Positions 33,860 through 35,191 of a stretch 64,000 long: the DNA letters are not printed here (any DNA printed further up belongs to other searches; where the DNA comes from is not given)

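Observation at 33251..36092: Amidase / MamK-like actin / receiver-PilZ operon in a locus with no magnetosome genes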

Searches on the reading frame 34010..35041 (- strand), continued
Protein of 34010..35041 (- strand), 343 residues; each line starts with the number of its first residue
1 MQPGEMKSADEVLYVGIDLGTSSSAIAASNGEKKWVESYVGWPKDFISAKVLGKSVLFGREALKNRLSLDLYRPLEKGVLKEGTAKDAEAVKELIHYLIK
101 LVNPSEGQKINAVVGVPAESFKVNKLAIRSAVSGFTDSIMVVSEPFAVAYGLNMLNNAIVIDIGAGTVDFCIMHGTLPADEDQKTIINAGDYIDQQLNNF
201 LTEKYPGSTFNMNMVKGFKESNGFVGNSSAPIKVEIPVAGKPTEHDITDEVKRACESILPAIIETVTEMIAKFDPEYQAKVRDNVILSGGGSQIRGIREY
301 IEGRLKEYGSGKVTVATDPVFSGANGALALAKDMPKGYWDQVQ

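Call 44: find_encoding_contigs(protein=P0242, flank=6000, max_places=3)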
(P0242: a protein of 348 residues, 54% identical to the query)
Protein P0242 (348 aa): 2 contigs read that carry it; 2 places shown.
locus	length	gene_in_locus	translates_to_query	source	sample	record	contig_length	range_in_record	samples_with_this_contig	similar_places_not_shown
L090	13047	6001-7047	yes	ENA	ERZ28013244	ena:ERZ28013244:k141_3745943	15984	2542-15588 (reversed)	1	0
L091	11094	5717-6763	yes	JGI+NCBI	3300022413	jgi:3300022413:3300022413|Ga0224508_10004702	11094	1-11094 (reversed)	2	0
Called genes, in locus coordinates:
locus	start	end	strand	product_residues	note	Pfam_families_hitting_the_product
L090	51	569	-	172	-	PF04972:BON, PF01476:LysM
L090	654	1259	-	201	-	PF06078:DUF937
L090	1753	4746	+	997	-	PF17957:Big_7 (faint)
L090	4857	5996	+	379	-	PF01520:Amidase_3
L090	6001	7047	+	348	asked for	PF00022:Actin, PF06723:MreB_Mbl, PF25229:Salactin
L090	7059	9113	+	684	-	PF22745:Nlig-Ia, PF01653:DNA_ligase_aden, PF03120:OB_DNA_ligase, PF12826:HHH_2, PF14520:HHH_5 (weak), PF00533:BRCT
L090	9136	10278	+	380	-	-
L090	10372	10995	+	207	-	-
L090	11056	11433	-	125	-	PF21631:A9CJY8-like_N, PF13840:ACT_7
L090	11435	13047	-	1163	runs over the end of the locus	PF07719:TPR_2 (faint), PF13428:TPR_14 (faint), PF13432:TPR_16 (weak), PF14559:TPR_19 (weak), PF23914:TPR_CcmH_CycH, PF13517:FG-GAP_3, PF07593:UnbV_ASPIC (faint)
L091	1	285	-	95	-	?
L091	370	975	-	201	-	PF06078:DUF937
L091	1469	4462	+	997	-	PF17957:Big_7 (faint)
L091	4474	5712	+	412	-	PF01520:Amidase_3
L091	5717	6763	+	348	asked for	PF00022:Actin, PF06723:MreB_Mbl, PF25229:Salactin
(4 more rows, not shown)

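Call 48: find_encoding_contigs(protein=P0310, flank=5000, max_places=2)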
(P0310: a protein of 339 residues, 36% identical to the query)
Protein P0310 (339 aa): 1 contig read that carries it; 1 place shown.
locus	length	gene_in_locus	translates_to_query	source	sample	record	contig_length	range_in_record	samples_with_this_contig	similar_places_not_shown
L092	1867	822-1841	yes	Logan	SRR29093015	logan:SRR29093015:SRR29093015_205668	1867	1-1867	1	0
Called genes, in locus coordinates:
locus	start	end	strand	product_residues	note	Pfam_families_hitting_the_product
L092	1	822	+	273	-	?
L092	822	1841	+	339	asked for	PF06723:MreB_Mbl, PF00022:Actin (faint)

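Call 49: find_encoding_contigs(protein=P0250, flank=5000, max_places=2)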
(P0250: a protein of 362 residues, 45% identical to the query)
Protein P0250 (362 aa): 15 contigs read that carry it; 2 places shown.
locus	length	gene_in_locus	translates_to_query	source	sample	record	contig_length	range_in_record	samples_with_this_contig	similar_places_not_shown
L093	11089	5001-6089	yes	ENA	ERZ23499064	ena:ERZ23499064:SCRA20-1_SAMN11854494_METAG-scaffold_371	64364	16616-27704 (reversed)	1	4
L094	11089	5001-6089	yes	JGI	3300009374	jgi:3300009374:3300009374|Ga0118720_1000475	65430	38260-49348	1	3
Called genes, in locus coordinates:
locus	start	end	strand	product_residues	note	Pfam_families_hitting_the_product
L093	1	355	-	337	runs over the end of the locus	PF01408:GFO_IDH_MocA, PF02894:GFO_IDH_MocA_C (weak), PF22725:GFO_IDH_MocA_C3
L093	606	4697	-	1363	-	PF00082:Peptidase_S8, PF01839:FG-GAP (faint), PF13517:FG-GAP_3, PF13860:FlgD_ig (weak)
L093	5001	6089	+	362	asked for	PF06723:MreB_Mbl, PF25229:Salactin (weak)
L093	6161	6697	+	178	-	-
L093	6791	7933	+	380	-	PF01408:GFO_IDH_MocA (weak), PF22725:GFO_IDH_MocA_C3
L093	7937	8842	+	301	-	-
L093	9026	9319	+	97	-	-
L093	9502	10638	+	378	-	PF04551:GcpE, PF26540:GcpE_C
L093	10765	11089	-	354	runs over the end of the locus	PF00793:DAHP_synth_1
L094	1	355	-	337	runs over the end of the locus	PF01408:GFO_IDH_MocA, PF02894:GFO_IDH_MocA_C (weak), PF22725:GFO_IDH_MocA_C3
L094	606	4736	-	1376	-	PF00082:Peptidase_S8, PF01839:FG-GAP (faint), PF13517:FG-GAP_3, PF13860:FlgD_ig (weak)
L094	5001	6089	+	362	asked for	PF06723:MreB_Mbl, PF25229:Salactin (weak)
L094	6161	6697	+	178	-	-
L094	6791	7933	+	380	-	PF01408:GFO_IDH_MocA (weak), PF22725:GFO_IDH_MocA_C3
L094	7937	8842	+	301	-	-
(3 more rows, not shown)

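Call 50: find_encoding_contigs(protein=P0243, flank=5000, max_places=2)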
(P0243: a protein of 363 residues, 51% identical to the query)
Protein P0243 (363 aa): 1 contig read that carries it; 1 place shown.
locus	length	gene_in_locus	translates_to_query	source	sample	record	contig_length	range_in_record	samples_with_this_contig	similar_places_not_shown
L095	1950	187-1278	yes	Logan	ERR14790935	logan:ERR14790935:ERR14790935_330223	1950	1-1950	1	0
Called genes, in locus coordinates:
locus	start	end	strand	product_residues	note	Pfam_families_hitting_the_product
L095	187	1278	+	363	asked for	PF06723:MreB_Mbl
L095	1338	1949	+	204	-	?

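Call 52: find_encoding_contigs(protein=P0246, flank=6000, max_places=2)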
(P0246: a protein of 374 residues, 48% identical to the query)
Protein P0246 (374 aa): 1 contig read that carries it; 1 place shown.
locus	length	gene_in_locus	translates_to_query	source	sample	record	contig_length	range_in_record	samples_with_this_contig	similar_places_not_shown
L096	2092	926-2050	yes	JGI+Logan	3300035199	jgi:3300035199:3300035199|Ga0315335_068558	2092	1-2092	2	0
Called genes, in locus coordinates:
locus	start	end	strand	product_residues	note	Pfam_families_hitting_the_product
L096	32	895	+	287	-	-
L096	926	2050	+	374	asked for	PF14450:FtsA (faint), PF00022:Actin (weak), PF06723:MreB_Mbl, PF25229:Salactin (weak)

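Call 53: find_encoding_contigs(protein=P0248, flank=6000, max_places=2)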
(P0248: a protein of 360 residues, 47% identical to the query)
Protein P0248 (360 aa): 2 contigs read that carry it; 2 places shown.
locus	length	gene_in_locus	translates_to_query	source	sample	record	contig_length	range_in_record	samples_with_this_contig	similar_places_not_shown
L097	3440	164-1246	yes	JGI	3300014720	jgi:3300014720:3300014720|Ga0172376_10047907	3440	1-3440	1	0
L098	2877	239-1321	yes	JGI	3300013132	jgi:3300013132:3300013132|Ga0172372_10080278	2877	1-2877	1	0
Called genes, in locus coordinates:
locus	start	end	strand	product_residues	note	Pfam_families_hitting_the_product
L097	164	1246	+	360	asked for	PF00022:Actin (faint), PF06723:MreB_Mbl, PF21523:ParM_N (faint), PF25229:Salactin (weak)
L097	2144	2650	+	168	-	-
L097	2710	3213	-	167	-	PF15891:Nuc_deoxyri_tr2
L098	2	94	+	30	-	?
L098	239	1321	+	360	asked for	PF00022:Actin (faint), PF06723:MreB_Mbl, PF21523:ParM_N (faint), PF25229:Salactin (weak)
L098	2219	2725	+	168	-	-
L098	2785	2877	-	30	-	?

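Call 54: find_encoding_contigs(protein=P0264, flank=6000, max_places=2)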
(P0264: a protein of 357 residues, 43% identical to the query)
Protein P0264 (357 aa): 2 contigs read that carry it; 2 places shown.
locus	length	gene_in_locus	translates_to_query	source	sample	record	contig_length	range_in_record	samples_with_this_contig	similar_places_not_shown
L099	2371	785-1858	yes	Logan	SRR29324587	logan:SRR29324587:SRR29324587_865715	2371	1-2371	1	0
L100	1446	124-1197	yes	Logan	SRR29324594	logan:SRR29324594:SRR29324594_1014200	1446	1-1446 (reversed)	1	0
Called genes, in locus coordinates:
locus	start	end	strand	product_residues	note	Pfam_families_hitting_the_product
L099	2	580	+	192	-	?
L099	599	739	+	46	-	-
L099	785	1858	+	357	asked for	PF00022:Actin (weak), PF06723:MreB_Mbl, PF25229:Salactin (faint)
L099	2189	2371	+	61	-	?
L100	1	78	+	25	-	?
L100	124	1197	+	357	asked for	PF00022:Actin (weak), PF06723:MreB_Mbl, PF25229:Salactin (faint)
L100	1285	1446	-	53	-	?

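Call 55: list_cluster_members(proteins=[P0004, P0018, P0022, P0028, P0041, P0044, P0057, P0070, P0080, P0090])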
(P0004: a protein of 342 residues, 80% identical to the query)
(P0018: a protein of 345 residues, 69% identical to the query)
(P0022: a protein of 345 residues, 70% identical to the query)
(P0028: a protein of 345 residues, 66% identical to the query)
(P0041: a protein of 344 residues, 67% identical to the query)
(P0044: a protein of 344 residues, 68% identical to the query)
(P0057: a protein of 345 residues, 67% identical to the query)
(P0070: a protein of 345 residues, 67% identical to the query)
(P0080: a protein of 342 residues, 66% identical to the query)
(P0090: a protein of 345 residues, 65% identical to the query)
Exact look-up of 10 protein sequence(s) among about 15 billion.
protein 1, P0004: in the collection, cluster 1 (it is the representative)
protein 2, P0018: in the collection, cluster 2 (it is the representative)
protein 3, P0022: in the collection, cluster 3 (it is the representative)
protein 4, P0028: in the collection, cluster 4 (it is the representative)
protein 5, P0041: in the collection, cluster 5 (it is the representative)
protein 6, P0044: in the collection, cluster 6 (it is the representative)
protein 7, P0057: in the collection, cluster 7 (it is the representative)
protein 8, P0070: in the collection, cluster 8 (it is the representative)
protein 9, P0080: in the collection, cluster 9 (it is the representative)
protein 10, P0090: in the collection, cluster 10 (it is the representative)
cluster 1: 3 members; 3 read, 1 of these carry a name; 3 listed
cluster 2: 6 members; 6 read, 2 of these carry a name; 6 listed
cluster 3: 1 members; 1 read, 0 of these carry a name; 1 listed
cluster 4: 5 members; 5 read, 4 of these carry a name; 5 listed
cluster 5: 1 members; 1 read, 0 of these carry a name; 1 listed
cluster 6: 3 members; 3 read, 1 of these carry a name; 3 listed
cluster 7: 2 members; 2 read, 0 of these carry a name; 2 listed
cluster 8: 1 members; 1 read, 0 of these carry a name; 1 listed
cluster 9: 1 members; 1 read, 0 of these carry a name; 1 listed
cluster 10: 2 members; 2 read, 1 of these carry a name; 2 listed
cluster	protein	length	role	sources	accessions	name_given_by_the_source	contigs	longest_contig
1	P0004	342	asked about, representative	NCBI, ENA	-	-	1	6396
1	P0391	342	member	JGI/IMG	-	rod shape-determining protein MreB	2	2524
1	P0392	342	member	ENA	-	-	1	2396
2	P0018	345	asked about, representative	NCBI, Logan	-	-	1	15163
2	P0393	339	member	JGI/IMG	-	rod shape-determining protein MreB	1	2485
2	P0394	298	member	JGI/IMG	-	rod shape-determining protein MreB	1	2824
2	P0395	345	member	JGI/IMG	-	-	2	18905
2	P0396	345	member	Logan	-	-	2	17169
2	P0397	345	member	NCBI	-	-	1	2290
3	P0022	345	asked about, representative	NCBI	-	-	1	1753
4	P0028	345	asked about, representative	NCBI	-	-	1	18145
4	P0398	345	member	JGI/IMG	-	rod shape-determining protein MreB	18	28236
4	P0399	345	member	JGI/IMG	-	rod shape-determining protein MreB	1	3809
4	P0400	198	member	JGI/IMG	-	rod shape-determining protein MreB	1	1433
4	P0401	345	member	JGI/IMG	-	rod shape-determining protein MreB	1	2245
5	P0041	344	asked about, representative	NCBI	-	-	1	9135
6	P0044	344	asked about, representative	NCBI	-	-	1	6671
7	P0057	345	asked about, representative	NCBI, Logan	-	-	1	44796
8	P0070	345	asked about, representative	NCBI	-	-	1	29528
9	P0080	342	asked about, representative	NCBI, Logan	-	-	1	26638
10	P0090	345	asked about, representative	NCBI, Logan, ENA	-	-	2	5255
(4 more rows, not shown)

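Call 61: find_encoding_contigs(protein=P0003, flank=5000, max_places=2)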
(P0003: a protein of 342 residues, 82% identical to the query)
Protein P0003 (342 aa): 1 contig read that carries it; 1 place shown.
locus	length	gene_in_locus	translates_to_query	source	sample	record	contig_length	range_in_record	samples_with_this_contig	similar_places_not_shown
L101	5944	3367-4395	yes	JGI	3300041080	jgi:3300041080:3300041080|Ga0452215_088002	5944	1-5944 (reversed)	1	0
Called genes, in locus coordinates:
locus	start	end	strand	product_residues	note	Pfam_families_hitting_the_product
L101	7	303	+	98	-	PF01262:AlaDh_PNT_C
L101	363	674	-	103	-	-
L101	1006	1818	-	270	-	PF00459:Inositol_P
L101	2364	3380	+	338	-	PF01520:Amidase_3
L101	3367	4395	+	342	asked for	PF00022:Actin (faint), PF06723:MreB_Mbl, PF25216:Volactin, PF00012:HSP70 (weak), PF25229:Salactin (weak)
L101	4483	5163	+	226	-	PF00072:Response_reg, PF07238:PilZ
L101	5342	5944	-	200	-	?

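Call 62: find_encoding_contigs(protein=P0004, flank=5000, max_places=2)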
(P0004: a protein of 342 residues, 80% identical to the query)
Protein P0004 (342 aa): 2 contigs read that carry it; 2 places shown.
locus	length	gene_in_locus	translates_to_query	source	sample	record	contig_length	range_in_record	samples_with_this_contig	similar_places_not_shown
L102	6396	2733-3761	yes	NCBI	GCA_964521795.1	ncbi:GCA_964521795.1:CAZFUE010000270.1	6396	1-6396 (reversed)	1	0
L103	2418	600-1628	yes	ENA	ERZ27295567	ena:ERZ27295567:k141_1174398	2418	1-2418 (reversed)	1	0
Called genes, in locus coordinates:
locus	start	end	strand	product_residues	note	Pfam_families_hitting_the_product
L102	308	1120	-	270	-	PF00459:Inositol_P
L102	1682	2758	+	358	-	PF01520:Amidase_3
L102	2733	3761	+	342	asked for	PF00022:Actin (faint), PF06723:MreB_Mbl, PF25216:Volactin (weak), PF25229:Salactin (weak)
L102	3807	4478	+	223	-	PF00072:Response_reg, PF07238:PilZ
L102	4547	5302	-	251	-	PF01061:ABC2_membrane, PF12698:ABC2_membrane_3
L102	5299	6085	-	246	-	PF00005:ABC_tran, PF13304:AAA_21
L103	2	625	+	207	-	?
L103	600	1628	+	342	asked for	PF00022:Actin (faint), PF06723:MreB_Mbl, PF25216:Volactin (weak), PF25229:Salactin (weak)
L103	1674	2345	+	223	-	PF00072:Response_reg, PF07238:PilZ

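Call 70: list_cluster_members(proteins=[P0025, P0033, P0048, P0073, P0074, P0081, P0017, P0040, P0008, P0012])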
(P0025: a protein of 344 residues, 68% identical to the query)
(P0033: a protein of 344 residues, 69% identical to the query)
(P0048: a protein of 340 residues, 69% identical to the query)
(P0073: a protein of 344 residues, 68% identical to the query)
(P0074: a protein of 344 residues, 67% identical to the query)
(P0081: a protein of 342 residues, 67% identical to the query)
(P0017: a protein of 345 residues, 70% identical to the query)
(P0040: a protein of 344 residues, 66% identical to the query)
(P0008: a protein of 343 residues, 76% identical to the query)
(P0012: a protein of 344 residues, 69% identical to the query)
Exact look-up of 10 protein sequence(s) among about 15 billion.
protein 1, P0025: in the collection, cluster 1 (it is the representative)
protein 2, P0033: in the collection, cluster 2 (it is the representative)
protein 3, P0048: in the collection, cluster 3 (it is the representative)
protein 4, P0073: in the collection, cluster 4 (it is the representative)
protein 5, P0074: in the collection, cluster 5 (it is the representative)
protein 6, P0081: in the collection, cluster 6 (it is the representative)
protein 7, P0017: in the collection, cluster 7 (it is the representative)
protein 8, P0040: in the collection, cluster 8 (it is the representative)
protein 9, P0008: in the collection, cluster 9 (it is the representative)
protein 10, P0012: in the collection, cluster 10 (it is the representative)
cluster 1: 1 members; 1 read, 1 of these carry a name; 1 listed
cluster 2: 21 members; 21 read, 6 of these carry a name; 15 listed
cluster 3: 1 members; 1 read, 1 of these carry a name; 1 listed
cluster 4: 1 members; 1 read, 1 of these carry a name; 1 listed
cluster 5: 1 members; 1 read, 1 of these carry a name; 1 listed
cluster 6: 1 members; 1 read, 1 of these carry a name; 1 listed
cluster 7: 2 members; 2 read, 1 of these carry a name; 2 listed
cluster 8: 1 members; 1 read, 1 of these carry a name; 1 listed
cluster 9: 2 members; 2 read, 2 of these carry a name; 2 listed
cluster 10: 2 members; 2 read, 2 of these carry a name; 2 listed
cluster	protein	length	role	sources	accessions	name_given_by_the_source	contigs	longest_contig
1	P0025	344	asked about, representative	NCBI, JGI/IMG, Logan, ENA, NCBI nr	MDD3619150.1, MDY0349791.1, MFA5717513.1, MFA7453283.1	MAG: MamK family actin-like protein [Desulfobulbaceae bacterium] | rod shape-determining protein MreB | MamK family actin-like protein [Desulfobulbaceae bacterium]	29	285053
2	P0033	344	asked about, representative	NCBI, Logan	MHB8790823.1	MAG: MamK family actin-like protein [Desulfobulbaceae bacterium]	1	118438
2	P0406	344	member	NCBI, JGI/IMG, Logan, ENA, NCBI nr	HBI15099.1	MAG TPA: hypothetical protein DDY20_06240 [Desulfobulbaceae bacterium] | hypothetical protein [Desulfobulbaceae bacterium]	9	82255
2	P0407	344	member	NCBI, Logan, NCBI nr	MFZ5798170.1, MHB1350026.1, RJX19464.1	MAG: hypothetical protein C4563_07905 [Desulfobulbus sp.]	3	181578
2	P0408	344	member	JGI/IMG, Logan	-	rod shape-determining protein MreB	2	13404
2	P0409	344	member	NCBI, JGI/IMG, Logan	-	rod shape-determining protein MreB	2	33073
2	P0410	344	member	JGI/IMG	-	rod shape-determining protein MreB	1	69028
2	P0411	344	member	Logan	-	-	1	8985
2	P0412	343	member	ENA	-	-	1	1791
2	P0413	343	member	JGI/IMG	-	-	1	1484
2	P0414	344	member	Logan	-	-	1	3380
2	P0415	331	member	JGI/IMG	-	-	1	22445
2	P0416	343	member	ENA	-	-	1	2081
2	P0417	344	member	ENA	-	-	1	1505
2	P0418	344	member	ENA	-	-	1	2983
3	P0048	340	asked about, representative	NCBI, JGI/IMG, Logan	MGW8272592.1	MAG: MamK family actin-like protein [Thermodesulfovibrionales bacterium]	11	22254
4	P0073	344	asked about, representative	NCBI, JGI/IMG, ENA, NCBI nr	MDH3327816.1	MAG: MamK family actin-like protein [Desulfobulbaceae bacterium] | MamK family actin-like protein [Desulfobulbaceae bacterium]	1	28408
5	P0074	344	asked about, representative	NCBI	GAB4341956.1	MAG: rod shape-determining protein [Desulfobulbaceae bacterium]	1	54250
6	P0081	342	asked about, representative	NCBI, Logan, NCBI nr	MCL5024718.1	MAG: rod shape-determining protein [Nitrospirae bacterium] | rod shape-determining protein [Nitrospirota bacterium]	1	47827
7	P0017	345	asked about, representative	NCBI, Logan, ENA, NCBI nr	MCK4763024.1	MAG: rod shape-determining protein [Candidatus Aminicenantes bacterium] | rod shape-determining protein [Candidatus Aminicenantes bacterium]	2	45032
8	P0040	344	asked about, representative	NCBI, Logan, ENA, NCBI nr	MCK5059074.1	MAG: rod shape-determining protein [Candidatus Aminicenantes bacterium] | rod shape-determining protein [Candidatus Aminicenantes bacterium]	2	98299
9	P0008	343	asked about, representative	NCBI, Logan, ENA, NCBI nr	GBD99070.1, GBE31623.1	Rod shape-determining protein MreB [bacterium BMS3Abin07]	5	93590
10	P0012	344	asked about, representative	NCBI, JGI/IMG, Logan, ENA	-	rod shape-determining protein MreB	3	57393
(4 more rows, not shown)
